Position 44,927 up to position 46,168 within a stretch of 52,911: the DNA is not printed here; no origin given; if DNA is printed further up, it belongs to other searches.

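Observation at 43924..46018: Three translationally coupled membrane proteins occupy the lysis slot, and I recognise no endolysin anywhere in the prophage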

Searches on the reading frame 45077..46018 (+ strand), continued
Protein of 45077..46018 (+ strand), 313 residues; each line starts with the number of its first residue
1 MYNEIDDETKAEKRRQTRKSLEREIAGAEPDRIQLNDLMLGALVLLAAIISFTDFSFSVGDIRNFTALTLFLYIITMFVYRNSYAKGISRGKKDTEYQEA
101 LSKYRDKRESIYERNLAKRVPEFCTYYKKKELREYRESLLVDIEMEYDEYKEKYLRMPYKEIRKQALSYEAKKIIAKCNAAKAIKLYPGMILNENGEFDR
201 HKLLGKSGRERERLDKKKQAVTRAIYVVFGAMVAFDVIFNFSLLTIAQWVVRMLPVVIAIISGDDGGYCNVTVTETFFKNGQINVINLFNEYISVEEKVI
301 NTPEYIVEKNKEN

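Call 57: search_protein_representatives(alignment_id=A1)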
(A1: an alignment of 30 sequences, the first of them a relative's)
Query: 30 sequences, 313 profile positions. Proteins with E-value up to 0.001 (for the whole library): 367; up to 1e-10: 175; up to 1e-30: 25. The best 150 are listed.
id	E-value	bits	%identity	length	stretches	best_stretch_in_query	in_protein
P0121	8.0e-131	452.0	-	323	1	4-307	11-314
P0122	5.5e-107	373.7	-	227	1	1-206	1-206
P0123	1.3e-81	290.4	-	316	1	12-302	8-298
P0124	4.9e-77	275.3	-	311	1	11-295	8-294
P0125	6.3e-69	248.7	-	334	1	24-303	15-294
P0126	5.2e-66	239.1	-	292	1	34-303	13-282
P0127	2.1e-52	194.4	-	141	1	193-307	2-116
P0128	3.1e-50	187.2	-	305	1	31-291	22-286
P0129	4.9e-47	176.8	-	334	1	36-303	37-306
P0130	7.7e-46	172.8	-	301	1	35-303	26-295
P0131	3.9e-45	170.5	-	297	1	39-299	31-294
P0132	1.2e-43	165.6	-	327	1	14-304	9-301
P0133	1.3e-43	165.5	-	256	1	49-260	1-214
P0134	8.1e-42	159.6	-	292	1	34-297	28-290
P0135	3.9e-41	157.4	-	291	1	35-291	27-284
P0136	9.6e-41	156.1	-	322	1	37-301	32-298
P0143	4.4e-33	130.9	-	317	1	39-306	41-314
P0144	1.4e-31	125.9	-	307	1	39-305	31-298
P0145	3.8e-31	124.6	-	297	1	16-291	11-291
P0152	9.9e-29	116.6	-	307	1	38-296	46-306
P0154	3.2e-28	115.0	-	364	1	45-305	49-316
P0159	9.3e-27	110.1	-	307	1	37-303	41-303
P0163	4.2e-26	108.0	-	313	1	11-303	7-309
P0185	6.1e-23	97.6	-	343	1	29-308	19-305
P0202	1.4e-19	86.5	-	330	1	3-308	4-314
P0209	7.7e-19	84.1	-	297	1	33-295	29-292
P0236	9.5e-16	74.0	-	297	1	38-297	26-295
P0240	3.9e-15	72.0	-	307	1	40-299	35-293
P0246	2.3e-14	69.4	-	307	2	43-167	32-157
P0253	8.6e-14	67.6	-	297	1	14-295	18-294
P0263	2.7e-13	65.9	-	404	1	45-303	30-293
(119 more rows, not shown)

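Call 58: list_cluster_members(proteins=[P0123, P0125, P0129, P0136, P0143, P0154, P0163, P0185, P0202, P0263])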
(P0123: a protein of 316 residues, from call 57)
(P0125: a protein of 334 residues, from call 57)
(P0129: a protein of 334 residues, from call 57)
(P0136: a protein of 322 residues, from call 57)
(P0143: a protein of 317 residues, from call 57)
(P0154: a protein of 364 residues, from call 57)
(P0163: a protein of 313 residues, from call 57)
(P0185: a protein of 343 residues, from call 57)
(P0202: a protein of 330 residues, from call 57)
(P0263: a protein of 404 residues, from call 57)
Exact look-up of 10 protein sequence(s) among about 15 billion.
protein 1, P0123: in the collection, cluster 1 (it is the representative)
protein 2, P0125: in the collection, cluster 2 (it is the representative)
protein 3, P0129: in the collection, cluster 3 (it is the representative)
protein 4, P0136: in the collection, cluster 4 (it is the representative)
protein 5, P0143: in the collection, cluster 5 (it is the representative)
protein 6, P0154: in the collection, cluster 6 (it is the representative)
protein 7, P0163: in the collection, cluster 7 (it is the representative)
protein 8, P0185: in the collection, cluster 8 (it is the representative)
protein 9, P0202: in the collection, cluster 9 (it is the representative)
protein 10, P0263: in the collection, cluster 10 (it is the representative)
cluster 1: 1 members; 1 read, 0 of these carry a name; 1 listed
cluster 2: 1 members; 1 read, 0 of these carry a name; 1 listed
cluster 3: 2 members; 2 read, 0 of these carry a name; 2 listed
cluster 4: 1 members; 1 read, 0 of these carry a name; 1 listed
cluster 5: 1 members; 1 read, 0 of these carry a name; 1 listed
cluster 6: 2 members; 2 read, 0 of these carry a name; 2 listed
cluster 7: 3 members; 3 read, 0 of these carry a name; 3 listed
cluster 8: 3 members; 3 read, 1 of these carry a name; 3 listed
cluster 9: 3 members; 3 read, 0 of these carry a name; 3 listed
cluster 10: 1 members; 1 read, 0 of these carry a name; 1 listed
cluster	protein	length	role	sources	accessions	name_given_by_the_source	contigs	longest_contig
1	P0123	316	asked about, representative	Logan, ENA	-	-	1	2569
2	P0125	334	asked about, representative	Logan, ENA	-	-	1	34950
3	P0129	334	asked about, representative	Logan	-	-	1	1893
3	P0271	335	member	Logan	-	-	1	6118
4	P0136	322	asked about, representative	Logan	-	-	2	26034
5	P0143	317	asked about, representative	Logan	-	-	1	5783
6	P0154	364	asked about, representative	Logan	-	-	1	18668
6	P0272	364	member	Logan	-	-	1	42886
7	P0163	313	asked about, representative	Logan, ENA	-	-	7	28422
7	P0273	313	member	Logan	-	-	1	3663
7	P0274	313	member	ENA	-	-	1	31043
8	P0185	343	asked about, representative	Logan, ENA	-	-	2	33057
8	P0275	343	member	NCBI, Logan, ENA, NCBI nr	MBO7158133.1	MAG: hypothetical protein J6W31_05975 [Clostridia bacterium] | hypothetical protein [Clostridia bacterium]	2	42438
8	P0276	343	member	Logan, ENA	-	-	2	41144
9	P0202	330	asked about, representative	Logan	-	-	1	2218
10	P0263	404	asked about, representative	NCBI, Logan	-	-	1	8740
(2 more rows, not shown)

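Call 59: find_encoding_contigs(protein=P0272, flank=10000, max_places=1)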
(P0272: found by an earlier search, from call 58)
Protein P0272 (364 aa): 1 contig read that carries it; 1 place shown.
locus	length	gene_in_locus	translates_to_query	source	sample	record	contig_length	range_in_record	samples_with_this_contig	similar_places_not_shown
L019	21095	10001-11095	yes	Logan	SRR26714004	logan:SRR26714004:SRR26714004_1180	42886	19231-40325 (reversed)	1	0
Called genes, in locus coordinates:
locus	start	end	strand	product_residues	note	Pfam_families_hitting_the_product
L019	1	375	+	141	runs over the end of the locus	PF16778:Phage_tail_APC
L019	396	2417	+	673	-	PF16510:P22_portal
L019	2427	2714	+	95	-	-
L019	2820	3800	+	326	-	-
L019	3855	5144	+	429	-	PF13252:Phage_capsid_3 (weak), PF25209:Phage_capsid_4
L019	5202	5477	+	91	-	-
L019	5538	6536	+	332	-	-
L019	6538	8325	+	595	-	PF07668:MpPF1 (faint)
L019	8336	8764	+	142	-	-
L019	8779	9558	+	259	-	-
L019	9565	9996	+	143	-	-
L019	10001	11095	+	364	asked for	-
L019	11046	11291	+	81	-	-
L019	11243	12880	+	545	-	-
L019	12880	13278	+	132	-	-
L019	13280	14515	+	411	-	-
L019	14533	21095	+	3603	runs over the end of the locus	PF00226:DnaJ (weak), PF28553:WH_1, PF28554:DUF8437, PF04851:ResIII (weak), PF28555:Helicase_dom, PF18857:LPD38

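Call 60: find_encoding_contigs(protein=P0275, flank=10000, max_places=1)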
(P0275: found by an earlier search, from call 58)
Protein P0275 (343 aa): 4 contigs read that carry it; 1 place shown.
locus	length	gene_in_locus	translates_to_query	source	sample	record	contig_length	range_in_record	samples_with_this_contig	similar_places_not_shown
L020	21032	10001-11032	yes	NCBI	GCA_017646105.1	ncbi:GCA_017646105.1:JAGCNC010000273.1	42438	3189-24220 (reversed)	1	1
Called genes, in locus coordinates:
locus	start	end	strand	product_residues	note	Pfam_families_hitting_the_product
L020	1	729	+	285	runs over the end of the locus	-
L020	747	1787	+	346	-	PF25209:Phage_capsid_4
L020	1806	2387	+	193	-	-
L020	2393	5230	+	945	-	-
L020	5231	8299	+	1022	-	-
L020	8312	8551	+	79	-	-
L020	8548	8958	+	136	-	-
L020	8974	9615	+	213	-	-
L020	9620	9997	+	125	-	-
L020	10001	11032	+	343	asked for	-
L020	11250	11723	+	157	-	-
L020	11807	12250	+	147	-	-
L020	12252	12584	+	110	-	-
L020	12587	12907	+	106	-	-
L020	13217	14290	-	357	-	PF14659:Phage_int_SAM_3, PF22022:Phage_int_M, PF00589:Phage_integrase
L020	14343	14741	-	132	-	PF13443:HTH_26 (weak), PF01381:HTH_3 (faint)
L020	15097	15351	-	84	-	-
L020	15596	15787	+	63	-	PF12844:HTH_19, PF13560:HTH_31, PF01381:HTH_3, PF13443:HTH_26 (weak)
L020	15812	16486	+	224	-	-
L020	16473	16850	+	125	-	-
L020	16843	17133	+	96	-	-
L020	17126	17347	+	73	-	-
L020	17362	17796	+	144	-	-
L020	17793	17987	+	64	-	-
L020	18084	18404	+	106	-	PF12957:DUF3846 (weak)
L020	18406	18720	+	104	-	-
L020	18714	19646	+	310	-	PF09588:YqaJ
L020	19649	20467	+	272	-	PF03837:RecT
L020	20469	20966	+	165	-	PF00436:SSB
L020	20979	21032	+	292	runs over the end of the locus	PF14297:Lin1244_N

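Call 61: find_encoding_contigs(protein=P0125, flank=10000, max_places=1)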
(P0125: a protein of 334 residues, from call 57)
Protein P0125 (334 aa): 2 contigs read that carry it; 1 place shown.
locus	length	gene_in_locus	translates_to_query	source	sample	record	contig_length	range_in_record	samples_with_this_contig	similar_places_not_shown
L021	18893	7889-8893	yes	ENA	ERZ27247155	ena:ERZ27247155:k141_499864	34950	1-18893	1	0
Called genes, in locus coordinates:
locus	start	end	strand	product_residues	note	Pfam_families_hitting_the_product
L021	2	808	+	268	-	?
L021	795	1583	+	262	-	-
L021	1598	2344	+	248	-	-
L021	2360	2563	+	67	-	-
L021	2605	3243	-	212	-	PF09851:SHOCT (weak)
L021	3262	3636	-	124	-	PF09851:SHOCT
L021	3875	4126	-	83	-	-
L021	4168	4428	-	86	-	-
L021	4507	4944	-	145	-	PF25223:DUF7841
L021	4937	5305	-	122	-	-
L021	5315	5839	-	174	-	-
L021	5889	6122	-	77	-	-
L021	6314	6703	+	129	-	-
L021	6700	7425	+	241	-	-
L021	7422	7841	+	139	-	-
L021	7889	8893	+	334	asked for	-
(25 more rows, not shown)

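Call 65: list_cluster_members(proteins=[P0144, P0152, P0159, P0240, P0246, P0131, P0145, P0209, P0236, P0253])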
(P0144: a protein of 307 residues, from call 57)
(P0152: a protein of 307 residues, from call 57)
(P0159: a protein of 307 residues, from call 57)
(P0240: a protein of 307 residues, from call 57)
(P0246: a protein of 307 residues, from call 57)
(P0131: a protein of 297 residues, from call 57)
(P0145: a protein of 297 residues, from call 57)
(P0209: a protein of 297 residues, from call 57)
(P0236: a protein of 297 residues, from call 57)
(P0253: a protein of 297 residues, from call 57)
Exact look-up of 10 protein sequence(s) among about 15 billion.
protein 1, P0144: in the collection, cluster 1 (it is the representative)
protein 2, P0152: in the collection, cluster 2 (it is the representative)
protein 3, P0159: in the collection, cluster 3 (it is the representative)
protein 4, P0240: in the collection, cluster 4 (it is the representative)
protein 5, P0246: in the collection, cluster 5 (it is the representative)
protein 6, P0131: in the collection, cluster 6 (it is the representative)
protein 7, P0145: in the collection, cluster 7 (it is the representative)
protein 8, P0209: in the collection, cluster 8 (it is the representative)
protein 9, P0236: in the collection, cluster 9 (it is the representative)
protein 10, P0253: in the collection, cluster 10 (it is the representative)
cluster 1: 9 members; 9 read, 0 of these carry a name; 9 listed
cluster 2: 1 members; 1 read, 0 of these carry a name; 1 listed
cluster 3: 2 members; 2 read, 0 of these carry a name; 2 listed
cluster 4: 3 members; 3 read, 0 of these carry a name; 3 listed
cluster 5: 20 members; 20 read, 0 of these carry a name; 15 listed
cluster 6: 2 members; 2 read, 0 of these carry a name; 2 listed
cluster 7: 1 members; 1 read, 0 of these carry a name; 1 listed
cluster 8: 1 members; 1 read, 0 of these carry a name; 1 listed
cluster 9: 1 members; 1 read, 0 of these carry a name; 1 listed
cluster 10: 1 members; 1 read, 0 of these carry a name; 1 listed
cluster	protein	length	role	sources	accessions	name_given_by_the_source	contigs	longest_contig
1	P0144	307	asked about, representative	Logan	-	-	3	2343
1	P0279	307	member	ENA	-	-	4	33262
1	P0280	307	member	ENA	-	-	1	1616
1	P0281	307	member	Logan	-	-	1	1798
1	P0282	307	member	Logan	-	-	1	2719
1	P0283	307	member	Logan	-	-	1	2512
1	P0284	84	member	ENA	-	-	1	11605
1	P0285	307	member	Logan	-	-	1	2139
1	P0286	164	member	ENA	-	-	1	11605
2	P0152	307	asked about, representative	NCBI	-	-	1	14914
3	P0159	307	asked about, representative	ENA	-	-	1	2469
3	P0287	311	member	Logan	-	-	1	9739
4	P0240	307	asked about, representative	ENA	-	-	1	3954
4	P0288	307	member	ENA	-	-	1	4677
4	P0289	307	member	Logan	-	-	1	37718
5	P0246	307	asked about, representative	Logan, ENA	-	-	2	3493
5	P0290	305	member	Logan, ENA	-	-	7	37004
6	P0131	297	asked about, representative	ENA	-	-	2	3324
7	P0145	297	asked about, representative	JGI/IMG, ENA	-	-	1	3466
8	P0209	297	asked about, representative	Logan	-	-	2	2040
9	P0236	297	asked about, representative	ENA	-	-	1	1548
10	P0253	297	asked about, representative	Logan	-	-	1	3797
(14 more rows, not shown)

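Call 66: find_encoding_contigs(protein=P0290, flank=10000, max_places=1)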
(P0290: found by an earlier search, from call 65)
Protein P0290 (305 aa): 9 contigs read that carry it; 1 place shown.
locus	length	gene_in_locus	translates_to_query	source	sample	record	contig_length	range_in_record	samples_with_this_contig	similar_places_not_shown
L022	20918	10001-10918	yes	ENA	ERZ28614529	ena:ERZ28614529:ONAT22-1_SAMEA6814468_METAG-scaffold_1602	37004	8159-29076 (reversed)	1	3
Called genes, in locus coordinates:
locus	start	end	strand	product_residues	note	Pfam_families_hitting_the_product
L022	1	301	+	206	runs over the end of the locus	-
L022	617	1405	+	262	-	-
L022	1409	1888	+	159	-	-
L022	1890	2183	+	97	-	-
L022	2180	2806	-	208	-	-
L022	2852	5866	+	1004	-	-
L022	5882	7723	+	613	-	-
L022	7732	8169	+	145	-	-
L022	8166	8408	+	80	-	-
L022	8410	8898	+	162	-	-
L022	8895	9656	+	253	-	-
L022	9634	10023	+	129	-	-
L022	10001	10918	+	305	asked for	-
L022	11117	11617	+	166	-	-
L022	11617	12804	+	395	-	PF00465:Fe-ADH, PF25137:ADH_Fe_C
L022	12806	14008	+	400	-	PF00465:Fe-ADH, PF13685:Fe-ADH_2 (weak), PF25137:ADH_Fe_C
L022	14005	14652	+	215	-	PF02677:QueH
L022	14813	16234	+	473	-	-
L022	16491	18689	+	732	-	PF00004:AAA, PF07728:AAA_5 (faint), PF17862:AAA_lid_3, PF01434:Peptidase_M41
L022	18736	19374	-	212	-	-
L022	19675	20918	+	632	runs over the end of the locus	-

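Call 67: find_encoding_contigs(protein=P0289, flank=10000, max_places=1)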
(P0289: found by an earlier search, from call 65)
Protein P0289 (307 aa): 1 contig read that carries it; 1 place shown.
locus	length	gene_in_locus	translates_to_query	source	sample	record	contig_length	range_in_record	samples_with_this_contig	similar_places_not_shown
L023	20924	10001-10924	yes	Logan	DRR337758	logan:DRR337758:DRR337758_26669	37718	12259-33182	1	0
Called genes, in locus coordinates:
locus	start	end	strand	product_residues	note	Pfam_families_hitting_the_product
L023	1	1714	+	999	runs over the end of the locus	-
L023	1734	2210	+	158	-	-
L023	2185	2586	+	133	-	-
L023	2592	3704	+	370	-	-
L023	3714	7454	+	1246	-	-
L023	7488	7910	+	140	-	-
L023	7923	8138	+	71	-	-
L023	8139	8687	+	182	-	-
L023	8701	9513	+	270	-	-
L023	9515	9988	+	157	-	-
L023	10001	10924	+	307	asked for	-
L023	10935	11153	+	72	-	-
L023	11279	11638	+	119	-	-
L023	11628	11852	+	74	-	-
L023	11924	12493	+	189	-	-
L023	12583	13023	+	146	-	-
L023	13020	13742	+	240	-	PF25223:DUF7841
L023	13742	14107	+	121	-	-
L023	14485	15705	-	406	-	PF00589:Phage_integrase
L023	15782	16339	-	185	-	-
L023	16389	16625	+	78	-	-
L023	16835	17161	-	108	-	PF01381:HTH_3, PF12844:HTH_19, PF13443:HTH_26 (weak), PF13560:HTH_31 (weak)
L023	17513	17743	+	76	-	-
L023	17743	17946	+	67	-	PF01381:HTH_3 (weak)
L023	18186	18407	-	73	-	PF13560:HTH_31 (weak), PF12844:HTH_19, PF01381:HTH_3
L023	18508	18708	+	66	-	PF12844:HTH_19, PF13443:HTH_26 (weak), PF13560:HTH_31, PF01381:HTH_3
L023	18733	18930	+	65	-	-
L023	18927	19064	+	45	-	-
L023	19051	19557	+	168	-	PF05565:Sipho_Gp157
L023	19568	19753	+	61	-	-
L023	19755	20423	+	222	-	PF04404:ERF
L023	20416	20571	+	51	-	-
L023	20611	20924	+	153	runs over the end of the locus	-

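Call 69: search_solved_structures(query=A5, max_evalue=1)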
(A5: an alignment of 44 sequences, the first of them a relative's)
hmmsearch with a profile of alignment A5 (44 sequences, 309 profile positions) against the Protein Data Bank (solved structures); distinct sequences matched with E-value up to 1: 2.
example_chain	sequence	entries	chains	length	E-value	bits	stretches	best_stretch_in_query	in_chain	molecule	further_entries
8zeh_F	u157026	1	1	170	0.066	15.1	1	105-145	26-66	Tp-Lhcr20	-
6hts_R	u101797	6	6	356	0.35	12.7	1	174-224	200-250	INO80 complex subunit B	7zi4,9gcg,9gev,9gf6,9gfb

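Call 72: find_encoding_contigs(protein=P0274, flank=10000, max_places=1)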
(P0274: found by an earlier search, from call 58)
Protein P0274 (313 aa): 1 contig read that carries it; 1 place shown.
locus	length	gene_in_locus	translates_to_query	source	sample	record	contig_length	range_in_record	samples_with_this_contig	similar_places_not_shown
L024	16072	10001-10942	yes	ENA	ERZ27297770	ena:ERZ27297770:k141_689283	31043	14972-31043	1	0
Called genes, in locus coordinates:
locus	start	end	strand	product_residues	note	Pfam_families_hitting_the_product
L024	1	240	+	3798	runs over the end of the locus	-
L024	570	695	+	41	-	-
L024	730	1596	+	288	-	-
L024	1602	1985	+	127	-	-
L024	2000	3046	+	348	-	PF10124:Mu-like_gpT (faint)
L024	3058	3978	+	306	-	-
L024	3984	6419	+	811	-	-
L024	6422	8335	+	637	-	-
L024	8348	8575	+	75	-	-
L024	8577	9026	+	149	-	-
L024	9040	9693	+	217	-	-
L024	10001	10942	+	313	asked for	-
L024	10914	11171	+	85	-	-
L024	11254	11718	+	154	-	-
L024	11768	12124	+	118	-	-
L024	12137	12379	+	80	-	-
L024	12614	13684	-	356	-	PF14659:Phage_int_SAM_3 (weak), PF00589:Phage_integrase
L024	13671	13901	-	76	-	PF14090:HTH_39 (weak)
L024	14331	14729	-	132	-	-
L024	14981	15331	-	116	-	PF01381:HTH_3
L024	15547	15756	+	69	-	PF05339:DUF739, PF13443:HTH_26 (weak), PF01381:HTH_3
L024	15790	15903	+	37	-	-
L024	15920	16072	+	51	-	?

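Call 73: find_encoding_contigs(protein=P0279, flank=10000, max_places=1)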
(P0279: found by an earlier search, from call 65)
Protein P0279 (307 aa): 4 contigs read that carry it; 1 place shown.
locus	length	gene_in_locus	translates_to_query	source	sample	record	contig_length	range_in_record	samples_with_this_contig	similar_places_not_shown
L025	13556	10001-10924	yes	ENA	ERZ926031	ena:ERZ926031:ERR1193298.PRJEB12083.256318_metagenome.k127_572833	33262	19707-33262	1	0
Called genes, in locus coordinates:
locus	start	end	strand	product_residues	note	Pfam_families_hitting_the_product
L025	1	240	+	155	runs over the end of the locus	PF09479:Flg_new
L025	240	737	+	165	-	-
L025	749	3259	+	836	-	-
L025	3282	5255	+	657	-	-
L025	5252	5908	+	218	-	-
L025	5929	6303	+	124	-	-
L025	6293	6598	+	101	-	-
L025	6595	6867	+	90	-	-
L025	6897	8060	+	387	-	-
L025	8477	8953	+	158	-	-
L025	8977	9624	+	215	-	-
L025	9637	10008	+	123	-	-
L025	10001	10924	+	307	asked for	-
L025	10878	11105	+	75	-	-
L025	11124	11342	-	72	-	-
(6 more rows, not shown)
